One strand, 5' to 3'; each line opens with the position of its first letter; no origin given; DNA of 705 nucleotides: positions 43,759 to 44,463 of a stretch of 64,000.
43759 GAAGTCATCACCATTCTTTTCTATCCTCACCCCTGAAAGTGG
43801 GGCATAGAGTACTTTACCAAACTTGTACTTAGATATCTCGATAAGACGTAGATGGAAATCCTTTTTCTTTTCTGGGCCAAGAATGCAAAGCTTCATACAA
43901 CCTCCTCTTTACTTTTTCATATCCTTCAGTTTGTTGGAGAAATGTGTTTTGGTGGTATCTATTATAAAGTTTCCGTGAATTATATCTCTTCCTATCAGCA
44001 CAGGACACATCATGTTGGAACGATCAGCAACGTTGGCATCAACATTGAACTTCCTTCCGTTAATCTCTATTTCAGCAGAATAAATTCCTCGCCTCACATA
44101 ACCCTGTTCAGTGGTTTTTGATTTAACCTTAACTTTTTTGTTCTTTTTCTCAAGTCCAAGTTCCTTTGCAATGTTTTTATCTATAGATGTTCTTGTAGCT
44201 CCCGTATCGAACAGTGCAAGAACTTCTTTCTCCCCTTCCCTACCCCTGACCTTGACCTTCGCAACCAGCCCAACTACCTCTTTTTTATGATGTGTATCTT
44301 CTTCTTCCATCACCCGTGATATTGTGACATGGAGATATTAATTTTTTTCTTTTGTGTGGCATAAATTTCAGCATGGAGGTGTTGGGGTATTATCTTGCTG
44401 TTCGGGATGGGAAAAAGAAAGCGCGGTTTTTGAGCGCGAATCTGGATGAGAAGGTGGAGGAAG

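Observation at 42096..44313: Three-gene module: RimK-like ATP-grasp ligase, divergent ATP-grasp paralogue and retropepsin-like aspartic protease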

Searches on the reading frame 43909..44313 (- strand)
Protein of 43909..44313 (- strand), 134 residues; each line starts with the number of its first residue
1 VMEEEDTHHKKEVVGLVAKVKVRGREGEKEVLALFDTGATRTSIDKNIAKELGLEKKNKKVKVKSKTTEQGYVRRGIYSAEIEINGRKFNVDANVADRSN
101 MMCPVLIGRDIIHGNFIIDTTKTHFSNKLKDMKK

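Call 3: search_protein_families(library=pfam, proteins=[window:43909-44313:-], max_evalue=0.1)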
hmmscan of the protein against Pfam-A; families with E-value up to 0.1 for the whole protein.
window:43909-44313:- (134 aa): 6 families
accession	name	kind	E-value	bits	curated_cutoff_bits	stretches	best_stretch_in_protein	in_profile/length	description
PF13975.11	gag-asp_proteas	-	4.2e-11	43.7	28.2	1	28-112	7-90/92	gag-polyprotein putative aspartyl protease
PF13650.11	Asp_protease_2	-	1.9e-10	41.7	24.3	1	20-110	3-89/90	Aspartyl protease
PF05618.17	Zn_protease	-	4.4e-07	30.3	27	1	45-124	54-133/138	Putative ATP-dependent zinc protease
PF00077.25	RVP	-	9.3e-05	23.1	20.7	1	19-113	8-94/101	Retroviral aspartyl protease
PF08284.16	RVP_2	-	0.00045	20.5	20.3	1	33-101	35-105/136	Retroviral aspartyl protease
PF09668.16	Asp_protease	-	0.049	14.2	26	1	28-113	18-102/109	Aspartyl protease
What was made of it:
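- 43909..44313 (-): RimB-like retropepsin (clan AA aspartic peptidase), first gene of the operon. It is 134 aa from the GTG start, and 133 aa if translation begins at the ATG at 44310. The catalytic Asp is D36, in the motif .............. The second signature is VLIGRDI. The N-terminus is charged and shows no signal peptide. Pfam PF13975 43.7 bits, PF13650 41.7 bits, PF05618 30.3 bits (gathering score 27) (call 3).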

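Call 4: search_protein_families(library=ncbifam, proteins=[window:43909-44313:-], max_evalue=0.1)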
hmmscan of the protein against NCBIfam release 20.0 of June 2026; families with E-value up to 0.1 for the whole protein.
window:43909-44313:- (134 aa): 6 families
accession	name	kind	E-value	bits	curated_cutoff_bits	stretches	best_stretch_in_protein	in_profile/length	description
TIGR02281.1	clan_AA_DTGA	subfamily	1.1e-07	32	57.95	1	27-109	19-101/121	TIGR02281 family clan AA aspartic protease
TIGR03698.1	clan_AA_DTGF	subfamily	2.2e-07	31.1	57.35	1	18-113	2-94/107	clan AA aspartic protease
NF052264.1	retropep_RloA3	equivalog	7.5e-07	29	210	1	55-125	86-154/159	retropepsin-like aspartic peptidase RloA3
NF052262.1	retropep_RloA1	exception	9.8e-05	22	280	1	64-113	102-151/178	retropepsin-like aspartic peptidase RloA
NF052263.1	retropep_RloA2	exception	0.00028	20.4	250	1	37-113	75-151/170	retropepsin-like aspartic peptidase RloA2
NF049942.1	DF_fam_seleno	subfamily_domain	0.061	13.4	70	1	46-105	20-77/96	DF family (seleno)protein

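Call 24: find_homologous_proteins(query=window:43909-44313:-)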
Query window:43909-44313:- (134 aa): 93 proteins with E <= 0.001 among 137 candidates.
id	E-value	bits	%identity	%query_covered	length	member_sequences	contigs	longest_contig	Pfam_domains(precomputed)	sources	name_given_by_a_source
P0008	7.3e-79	280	100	99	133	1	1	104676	PF13650.12,PF05618.18,PF13975.12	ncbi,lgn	-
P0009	6.2e-64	232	82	99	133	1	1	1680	PF13650.12,PF05618.18,PF13975.12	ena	-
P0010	3.3e-59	217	76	99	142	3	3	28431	PF13650.12,PF05618.18,PF13975.12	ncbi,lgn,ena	-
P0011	3.2e-43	165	59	98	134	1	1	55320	PF13650.12,PF05618.18,PF13975.12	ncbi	-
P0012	4.0e-43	165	59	98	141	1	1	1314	PF13650.12,PF05618.18,PF13975.12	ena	-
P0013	3.2e-40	155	57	98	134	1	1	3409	PF13650.12,PF05618.18,PF13975.12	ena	-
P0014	7.2e-39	151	57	100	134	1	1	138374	PF13650.12,PF05618.18,PF13975.12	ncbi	-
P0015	5.3e-38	148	60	90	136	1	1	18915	PF13650.12,PF05618.18,PF13975.12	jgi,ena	-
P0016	1.1e-37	147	56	98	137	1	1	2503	PF13650.12,PF05618.18,PF13975.12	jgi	jgi:hypothetical protein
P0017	2.2e-37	146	54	98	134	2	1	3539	PF13650.12,PF05618.18,PF13975.12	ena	-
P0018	2.8e-31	126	53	91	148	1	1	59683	PF05618.18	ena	-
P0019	1.5e-29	121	54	99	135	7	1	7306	PF13650.12,PF05618.18,PF13975.12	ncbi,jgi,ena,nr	ncbi:MAG: hypothetical protein DRN71_05290 [Candidatus Nanohalarchaeota archaeon]|nr:MAG: hypothetic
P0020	2.1e-28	117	53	98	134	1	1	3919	PF13650.12,PF05618.18,PF13975.12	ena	-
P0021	3.4e-28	116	54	92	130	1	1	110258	PF13650.12,PF05618.18,PF13975.12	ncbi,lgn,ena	-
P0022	5.2e-28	116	52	97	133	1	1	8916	PF13650.12,PF05618.18,PF13975.12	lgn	-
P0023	6.7e-28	115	50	92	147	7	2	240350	PF13650.12,PF05618.18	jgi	-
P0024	7.1e-28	115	49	99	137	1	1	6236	PF13650.12,PF05618.18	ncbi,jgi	-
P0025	1.1e-27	115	54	92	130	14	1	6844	PF13650.12,PF05618.18,PF13975.12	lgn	-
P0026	1.2e-27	115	53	90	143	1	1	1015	PF13650.12,PF05618.18,PF13975.12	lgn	-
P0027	1.8e-27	114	51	93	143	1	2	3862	PF13650.12,PF05618.18,PF13975.12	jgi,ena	-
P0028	2.2e-27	114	50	92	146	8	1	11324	PF05618.18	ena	-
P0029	2.2e-27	114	52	93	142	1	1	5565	PF13650.12,PF05618.18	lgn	-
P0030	3.0e-27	113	52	91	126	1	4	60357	PF13650.12,PF05618.18,PF09668.17,PF13975.12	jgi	-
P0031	3.1e-27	113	50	93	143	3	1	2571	PF13650.12,PF05618.18,PF13975.12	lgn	-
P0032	4.3e-27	113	50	92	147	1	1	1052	PF13650.12,PF05618.18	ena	-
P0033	6.8e-27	112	50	90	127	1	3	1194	PF05618.18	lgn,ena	-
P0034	7.6e-27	112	50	93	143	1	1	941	PF13650.12,PF05618.18,PF13975.12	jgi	jgi:hypothetical protein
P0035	1.1e-26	112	48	92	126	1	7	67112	PF13650.12,PF05618.18,PF13975.12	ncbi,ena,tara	tara:strand:+ start:5864 stop:6244 length:381 start_codon:yes stop_codon:yes gene_type:complete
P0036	1.1e-26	112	50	92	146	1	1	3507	PF05618.18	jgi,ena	-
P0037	1.1e-26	111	50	92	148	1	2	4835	PF05618.18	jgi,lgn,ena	-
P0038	1.2e-26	111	50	92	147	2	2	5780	PF13650.12,PF05618.18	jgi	jgi:hypothetical protein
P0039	1.7e-26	111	50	92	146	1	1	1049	PF13650.12,PF05618.18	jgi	jgi:hypothetical protein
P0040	2.0e-26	111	52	93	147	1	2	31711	PF05618.18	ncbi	ncbi:MAG: RimK/LysX family protein [archaeon]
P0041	2.0e-26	111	48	92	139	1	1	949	PF13650.12,PF05618.18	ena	-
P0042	2.0e-26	111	50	92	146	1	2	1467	PF13650.12,PF05618.18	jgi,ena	-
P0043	2.3e-26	110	50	92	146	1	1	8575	PF13650.12,PF05618.18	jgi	jgi:hypothetical protein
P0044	2.4e-26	110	52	90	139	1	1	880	PF13650.12,PF05618.18,PF13975.12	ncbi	-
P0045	3.1e-26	110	48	91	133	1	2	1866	PF13650.12,PF05618.18,PF13975.12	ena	-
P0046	3.7e-26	110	50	92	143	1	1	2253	PF13650.12,PF05618.18,PF13975.12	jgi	jgi:hypothetical protein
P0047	3.8e-26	110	47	91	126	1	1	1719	PF05618.18,PF13975.12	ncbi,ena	-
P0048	4.5e-26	110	48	96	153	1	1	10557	PF13650.12,PF05618.18,PF13975.12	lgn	-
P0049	5.1e-26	109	50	92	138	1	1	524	PF13650.12,PF13975.12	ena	-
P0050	7.2e-26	109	50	90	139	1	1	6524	PF13650.12,PF05618.18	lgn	-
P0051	7.9e-26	109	44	93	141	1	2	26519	PF13650.12,PF05618.18,PF13975.12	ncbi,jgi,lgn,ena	-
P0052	1.1e-25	108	48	93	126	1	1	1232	PF13650.12,PF05618.18,PF13975.12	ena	-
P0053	1.5e-25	108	50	91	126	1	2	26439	PF13650.12,PF05618.18,PF13975.12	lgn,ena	-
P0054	1.7e-25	108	50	92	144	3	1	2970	PF13650.12,PF05618.18,PF13975.12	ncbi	ncbi:MAG: RimK/LysX family protein [archaeon]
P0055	1.9e-25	108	48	92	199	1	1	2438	PF13650.12,PF05618.18,PF13975.12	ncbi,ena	-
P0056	1.9e-25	108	47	92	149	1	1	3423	PF13650.12,PF05618.18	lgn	-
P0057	2.4e-25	107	48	93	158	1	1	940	PF13650.12,PF05618.18,PF13975.12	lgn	-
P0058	2.7e-25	107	48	91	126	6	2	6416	PF13650.12,PF05618.18,PF13975.12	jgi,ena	jgi:hypothetical protein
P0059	3.6e-25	107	49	91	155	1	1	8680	PF13650.12,PF05618.18,PF13975.12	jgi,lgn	-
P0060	4.4e-25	106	48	93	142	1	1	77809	PF05618.18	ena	-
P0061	7.2e-25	106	45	92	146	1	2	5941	PF05618.18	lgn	-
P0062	7.2e-25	106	47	96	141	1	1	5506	PF13650.12,PF05618.18,PF13975.12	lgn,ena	-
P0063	8.3e-25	105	46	92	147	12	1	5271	PF05618.18,PF13975.12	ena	-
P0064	1.0e-24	105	51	90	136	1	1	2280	PF13650.12,PF05618.18,PF13975.12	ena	-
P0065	1.3e-24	105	45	93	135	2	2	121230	PF05618.18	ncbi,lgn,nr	ncbi:MAG: RimK/LysX family protein [Candidatus Diapherotrites archaeon]|nr:RimK/LysX family protein 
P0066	5.2e-24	103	45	92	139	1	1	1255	PF13650.12,PF05618.18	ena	-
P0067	5.7e-24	103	46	93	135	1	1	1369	PF05618.18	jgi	jgi:hypothetical protein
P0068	1.1e-23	102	44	99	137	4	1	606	PF05618.18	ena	-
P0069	2.3e-23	101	50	92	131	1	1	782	PF13650.12,PF05618.18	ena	-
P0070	2.6e-23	101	44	93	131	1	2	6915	PF13650.12,PF05618.18,PF13975.12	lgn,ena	-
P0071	4.1e-23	100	41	99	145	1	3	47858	PF13650.12,PF05618.18,PF13975.12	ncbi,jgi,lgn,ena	-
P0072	7.6e-23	99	51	82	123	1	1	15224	PF13650.12,PF05618.18,PF13975.12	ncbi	-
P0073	1.1e-22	99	45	91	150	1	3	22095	PF13650.12,PF05618.18,PF13975.12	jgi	jgi:hypothetical protein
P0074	5.7e-22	96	45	99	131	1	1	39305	PF13650.12,PF05618.18,PF13975.12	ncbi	ncbi:RimK/LysX family protein [Nanoarchaeota archaeon]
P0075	1.8e-21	95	47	93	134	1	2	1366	PF13650.12,PF05618.18,PF13975.12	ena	-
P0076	7.8e-21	93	45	91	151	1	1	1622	PF13650.12,PF05618.18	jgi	jgi:hypothetical protein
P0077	1.1e-20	92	45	90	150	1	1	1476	PF13650.12,PF05618.18,PF13975.12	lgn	-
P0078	2.3e-20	91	43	93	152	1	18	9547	PF13650.12,PF05618.18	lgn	-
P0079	5.2e-20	90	52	77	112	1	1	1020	PF13975.12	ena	-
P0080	7.4e-20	89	51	85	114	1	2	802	PF05618.18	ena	-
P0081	3.2e-19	87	43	92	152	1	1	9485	PF13650.12,PF05618.18,PF13975.12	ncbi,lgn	-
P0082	4.0e-16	77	43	85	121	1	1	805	PF13650.12,PF05618.18,PF13975.12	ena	-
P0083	2.3e-15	75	44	83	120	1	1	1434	PF13650.12,PF05618.18,PF00077.26,PF13975.12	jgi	jgi:hypothetical protein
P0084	5.8e-15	74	43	72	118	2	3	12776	PF05618.18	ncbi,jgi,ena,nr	ncbi:MAG: ATP-dependent zinc protease [Candidatus Diapherotrites archaeon]|nr:ATP-dependent zinc pro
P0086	2.7e-13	68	39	89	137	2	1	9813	PF05618.18,PF13975.12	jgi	jgi:hypothetical protein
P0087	1.8e-12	66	42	84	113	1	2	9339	PF05618.18,PF13975.12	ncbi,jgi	-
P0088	5.1e-11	61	37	91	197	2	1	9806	PF13650.12,PF05618.18,PF13975.12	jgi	jgi:hypothetical protein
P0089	9.7e-11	60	45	63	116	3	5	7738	PF13650.12,PF05618.18,PF13975.12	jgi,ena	-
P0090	1.0e-8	54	39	63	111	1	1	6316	PF13975.12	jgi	jgi:hypothetical protein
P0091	1.0e-8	54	39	63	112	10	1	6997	PF13650.12,PF05618.18,PF13975.12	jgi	jgi:hypothetical protein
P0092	3.4e-8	52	40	62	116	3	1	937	PF13975.12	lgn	-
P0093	9.3e-8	50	38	63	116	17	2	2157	PF13650.12,PF13975.12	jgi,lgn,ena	-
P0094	1.4e-7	50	41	61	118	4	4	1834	PF13975.12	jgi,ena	-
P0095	1.6e-7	50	41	61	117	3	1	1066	PF13650.12,PF13975.12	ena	-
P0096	3.7e-7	48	43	61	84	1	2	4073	PF13650.12,PF13975.12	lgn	-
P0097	5.5e-7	48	36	64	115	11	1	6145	PF13975.12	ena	-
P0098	1.0e-6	47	43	61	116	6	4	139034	PF13650.12,PF13975.12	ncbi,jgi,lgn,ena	-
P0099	1.5e-5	43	40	61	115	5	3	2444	PF13650.12,PF13975.12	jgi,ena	-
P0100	3.8e-5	42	42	58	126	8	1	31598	PF05618.18,PF13975.12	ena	-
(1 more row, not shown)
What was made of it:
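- On RimB-like / DUF785 / COG4067 retropepsins (PF05618): Nearly all family members carry a precomputed PF05618 hit (call 24).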

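Call 25: find_encoding_contigs(protein=P0014, flank=7000, max_places=1)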
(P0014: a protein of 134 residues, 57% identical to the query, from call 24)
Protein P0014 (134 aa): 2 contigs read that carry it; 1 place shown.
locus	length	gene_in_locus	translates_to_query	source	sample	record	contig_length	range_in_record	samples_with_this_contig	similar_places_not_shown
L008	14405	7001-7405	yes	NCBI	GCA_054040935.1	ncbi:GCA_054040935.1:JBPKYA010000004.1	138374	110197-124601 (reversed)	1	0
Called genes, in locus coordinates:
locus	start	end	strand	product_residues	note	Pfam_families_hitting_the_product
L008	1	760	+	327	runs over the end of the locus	-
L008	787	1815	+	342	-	-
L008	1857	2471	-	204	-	-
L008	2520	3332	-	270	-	PF01884:PcrB, PF00977:His_biosynth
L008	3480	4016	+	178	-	PF00252:Ribosomal_L16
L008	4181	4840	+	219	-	PF00575:S1 (weak), PF07541:EIF_2_alpha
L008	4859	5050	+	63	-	PF04135:Nop10p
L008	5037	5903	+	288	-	PF09754:PAC2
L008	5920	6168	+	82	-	PF01192:RNA_pol_Rpb6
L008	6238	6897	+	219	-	PF00318:Ribosomal_S2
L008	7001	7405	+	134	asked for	PF05618:RimB-like (faint), PF13650:Asp_protease_2 (weak), PF13975:gag-asp_proteas (weak)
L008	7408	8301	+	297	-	PF18030:Rimk_N (faint)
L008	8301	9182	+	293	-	PF14397:ATPgrasp_ST (weak), PF02655:ATP-grasp_3, PF02786:CPSase_L_D2 (weak), PF08443:RimK, PF14398:ATPgrasp_YheCD (faint), PF02222:ATP-grasp, PF02955:GSH-S_ATP, PF07478:Dala_Dala_lig_C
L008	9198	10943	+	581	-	PF00749:tRNA-synt_1c, PF03950:tRNA-synt_1c_C, PF20974:tRNA-synt_1c_C2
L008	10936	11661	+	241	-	-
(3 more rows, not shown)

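Call 26: find_encoding_contigs(protein=P0021, flank=7000, max_places=1)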
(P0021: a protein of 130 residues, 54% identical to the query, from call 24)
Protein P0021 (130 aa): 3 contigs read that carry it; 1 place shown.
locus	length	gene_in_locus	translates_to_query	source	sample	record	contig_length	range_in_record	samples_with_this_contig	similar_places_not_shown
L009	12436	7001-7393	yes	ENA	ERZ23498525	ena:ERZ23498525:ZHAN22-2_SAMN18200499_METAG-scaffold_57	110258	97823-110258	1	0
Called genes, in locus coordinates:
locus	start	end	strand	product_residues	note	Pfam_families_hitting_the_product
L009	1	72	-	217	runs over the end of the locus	PF02585:PIG-L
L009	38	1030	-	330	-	PF01073:3Beta_HSD, PF01370:Epimerase, PF02719:Polysacc_synt_2, PF04321:RmlD_sub_bind, PF05368:NmrA (weak), PF07993:NAD_binding_4, PF16363:GDP_Man_Dehyd, PF13460:NAD_binding_10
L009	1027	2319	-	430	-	PF13506:Glyco_transf_21 (weak), PF00535:Glycos_transf_2, PF10111:Glyco_tranf_2_2 (weak), PF13641:Glyco_tranf_2_3, PF13632:Glyco_trans_2_3 (faint)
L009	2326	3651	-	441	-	PF01210:NAD_Gly3P_dh_N (weak), PF02558:ApbA (weak), PF02737:3HCDH_N (faint), PF03446:NAD_binding_2, PF03721:UDPG_MGDP_dh_N, PF00984:UDPG_MGDP_dh, PF03720:UDPG_MGDP_dh_C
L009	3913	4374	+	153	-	PF02502:LacAB_rpiB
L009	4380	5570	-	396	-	PF07690:MFS_1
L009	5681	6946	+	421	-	PF01368:DHH, PF02272:DHHA1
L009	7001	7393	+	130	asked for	PF13650:Asp_protease_2, PF13975:gag-asp_proteas (weak), PF05618:RimB-like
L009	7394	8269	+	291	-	PF18030:Rimk_N (weak), PF08443:RimK (faint), PF02222:ATP-grasp (faint)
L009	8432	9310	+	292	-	PF18030:Rimk_N (weak), PF14397:ATPgrasp_ST (faint), PF02222:ATP-grasp (weak), PF02655:ATP-grasp_3, PF02786:CPSase_L_D2 (weak), PF02955:GSH-S_ATP, PF08443:RimK, PF07478:Dala_Dala_lig_C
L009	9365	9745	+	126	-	PF00571:CBS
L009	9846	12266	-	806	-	PF01326:PPDK_N, PF00391:PEP-utilizers, PF02896:PEP-utilizers_C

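Call 27: find_encoding_contigs(protein=P0065, flank=7000, max_places=1)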
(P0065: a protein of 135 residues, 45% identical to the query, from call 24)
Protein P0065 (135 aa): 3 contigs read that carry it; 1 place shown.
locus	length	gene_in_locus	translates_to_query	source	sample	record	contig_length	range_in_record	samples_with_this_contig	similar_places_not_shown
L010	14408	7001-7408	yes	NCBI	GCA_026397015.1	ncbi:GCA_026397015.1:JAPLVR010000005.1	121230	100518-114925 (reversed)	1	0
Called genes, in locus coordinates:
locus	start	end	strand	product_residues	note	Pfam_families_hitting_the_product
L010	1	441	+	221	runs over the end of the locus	PF14528:LAGLIDADG_3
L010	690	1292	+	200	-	PF00753:Lactamase_B, PF13483:Lactamase_B_3 (faint), PF23023:Anti-Pycsar_Apyc1 (weak), PF12706:Lactamase_B_2 (weak)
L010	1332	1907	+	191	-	PF01862:PvlArgDC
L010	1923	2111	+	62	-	PF20095:DUF6485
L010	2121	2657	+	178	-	PF00293:NUDIX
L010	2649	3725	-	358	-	PF26233:NicX, PF02073:Peptidase_M29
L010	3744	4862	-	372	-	PF08014:MATCAP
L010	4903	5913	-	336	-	PF18030:Rimk_N (weak), PF02750:Synapsin_C, PF02655:ATP-grasp_3, PF08443:RimK, PF02955:GSH-S_ATP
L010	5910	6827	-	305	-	-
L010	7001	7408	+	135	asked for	PF05618:RimB-like (weak)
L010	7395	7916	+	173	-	PF13420:Acetyltransf_4, PF13673:Acetyltransf_10, PF00583:Acetyltransf_1, PF13508:Acetyltransf_7, PF08445:FR47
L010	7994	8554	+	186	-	-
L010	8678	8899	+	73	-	PF22191:IBR_1 (faint)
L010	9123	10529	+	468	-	PF00133:tRNA-synt_1 (faint), PF01406:tRNA-synt_1e, PF09334:tRNA-synt_1g (weak), PF09190:DALR_2, PF23493:CysS_C (weak)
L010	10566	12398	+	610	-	PF00999:Na_H_Exchanger, PF02254:TrkA_N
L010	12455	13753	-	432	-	PF02788:RuBisCO_large_N, PF00016:RuBisCO_large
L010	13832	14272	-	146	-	-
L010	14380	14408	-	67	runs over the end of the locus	PF00125:Histone, PF00808:CBFD_NFYB_HMF, PF15630:CENP-S (weak)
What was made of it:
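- An M29 aminopeptidase lies beside MATCAP in L010 (call 27).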

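Call 42: search_protein_families(library=pfam, proteins=[L010:5910-6827:-], max_evalue=0.01)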
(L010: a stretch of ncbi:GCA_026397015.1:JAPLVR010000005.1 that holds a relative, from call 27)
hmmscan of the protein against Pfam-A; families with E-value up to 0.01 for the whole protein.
L010:5910-6827:- (305 aa): 1 family
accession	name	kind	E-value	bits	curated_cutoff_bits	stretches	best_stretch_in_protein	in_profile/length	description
PF08443.16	RimK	-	0.00026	21.1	21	1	109-239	15-152/188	RimK-like ATP-grasp domain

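Call 55: search_solved_structures(query=A4, max_evalue=1, show_alignments=2)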
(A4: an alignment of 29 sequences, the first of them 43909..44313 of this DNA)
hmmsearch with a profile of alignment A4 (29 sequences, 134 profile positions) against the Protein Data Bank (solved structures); distinct sequences matched with E-value up to 1: 18.
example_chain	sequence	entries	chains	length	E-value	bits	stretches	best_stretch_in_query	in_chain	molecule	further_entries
2pma_A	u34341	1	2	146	1e-10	44.7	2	60-124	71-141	Uncharacterized protein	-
9g58_A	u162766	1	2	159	4.7e-09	39.3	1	68-120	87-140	Putative ATP-dependent zinc protease domain-containing protein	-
2i1a_A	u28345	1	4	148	3e-07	33.5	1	25-120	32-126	DNA damage-inducible protein DDI1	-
4z2z_A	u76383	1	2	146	3e-07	33.5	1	25-120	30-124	DNA damage-inducible protein 1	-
9g59_A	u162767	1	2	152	1.8e-06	31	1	52-117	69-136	Putative ATP-dependent zinc protease domain-containing protein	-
3s8i_A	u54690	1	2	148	0.092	15.7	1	15-122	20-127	Protein DDI1 homolog 1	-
4rgh_A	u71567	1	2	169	0.094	15.7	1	11-122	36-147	Protein DDI1 homolog 2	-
7efy_A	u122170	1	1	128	0.2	14.6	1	19-114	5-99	UBA domain-containing protein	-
5ys4_A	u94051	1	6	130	0.38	13.7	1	21-121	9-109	DNA-damage inducible protein DDI1-like protein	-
5yq8_A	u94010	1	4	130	0.4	13.6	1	21-121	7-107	DNA-damage inducible protein DDI1-like protein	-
3fsm_A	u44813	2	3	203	0.43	13.6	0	29-45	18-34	COVALENT DIMER [L-Ala51, D-Ala51'] HIV-1 PROTEASE | COVALENT DIMER [L-ALA51,D-ALA51'] HIV-1 PROTEASE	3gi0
3hlo_A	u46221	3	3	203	0.45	13.5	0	29-45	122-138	'covalent dimer' [Gly51/D-Ala51'] HIV-1 protease | [Gly51;Aib51'] 'covalent dimer' HIV-1 protease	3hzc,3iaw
3ka2_A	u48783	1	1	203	0.45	13.5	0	29-45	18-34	[L-Ala51;Gly51']HIV-1 protease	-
2o40_A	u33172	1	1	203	0.47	13.4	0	29-45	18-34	covalent dimer HIV-1 protease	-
2jys_A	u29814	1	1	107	0.49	13.4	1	28-93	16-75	Protease/Reverse transcriptase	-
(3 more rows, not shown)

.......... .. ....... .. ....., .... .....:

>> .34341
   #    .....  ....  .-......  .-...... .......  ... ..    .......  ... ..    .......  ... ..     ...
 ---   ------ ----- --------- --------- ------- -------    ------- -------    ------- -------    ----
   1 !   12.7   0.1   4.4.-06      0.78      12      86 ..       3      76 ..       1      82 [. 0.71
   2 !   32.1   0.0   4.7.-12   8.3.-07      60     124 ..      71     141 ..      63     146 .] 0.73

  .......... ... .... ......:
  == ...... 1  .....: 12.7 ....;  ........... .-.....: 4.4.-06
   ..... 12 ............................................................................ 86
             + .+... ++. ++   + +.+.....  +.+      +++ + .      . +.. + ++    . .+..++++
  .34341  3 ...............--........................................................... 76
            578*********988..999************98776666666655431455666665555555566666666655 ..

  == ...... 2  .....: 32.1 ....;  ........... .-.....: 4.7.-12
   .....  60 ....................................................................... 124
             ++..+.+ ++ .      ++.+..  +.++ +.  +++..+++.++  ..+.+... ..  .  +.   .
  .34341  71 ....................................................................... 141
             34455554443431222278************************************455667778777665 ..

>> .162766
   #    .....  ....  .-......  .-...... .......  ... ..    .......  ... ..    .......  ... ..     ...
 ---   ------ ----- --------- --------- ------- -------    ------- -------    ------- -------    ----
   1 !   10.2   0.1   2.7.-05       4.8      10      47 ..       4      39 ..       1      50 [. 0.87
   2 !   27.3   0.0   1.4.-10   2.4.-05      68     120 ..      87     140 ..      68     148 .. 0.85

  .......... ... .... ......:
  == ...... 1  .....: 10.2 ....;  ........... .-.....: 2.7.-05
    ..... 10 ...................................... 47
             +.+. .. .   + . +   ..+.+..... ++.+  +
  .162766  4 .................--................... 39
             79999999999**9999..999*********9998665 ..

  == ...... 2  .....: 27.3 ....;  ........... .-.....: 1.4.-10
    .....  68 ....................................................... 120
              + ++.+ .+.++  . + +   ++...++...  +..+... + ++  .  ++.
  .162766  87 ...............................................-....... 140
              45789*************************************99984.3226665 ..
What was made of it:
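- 43909..44313 (-): The profile search of the PDB gives the same order (call 55).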
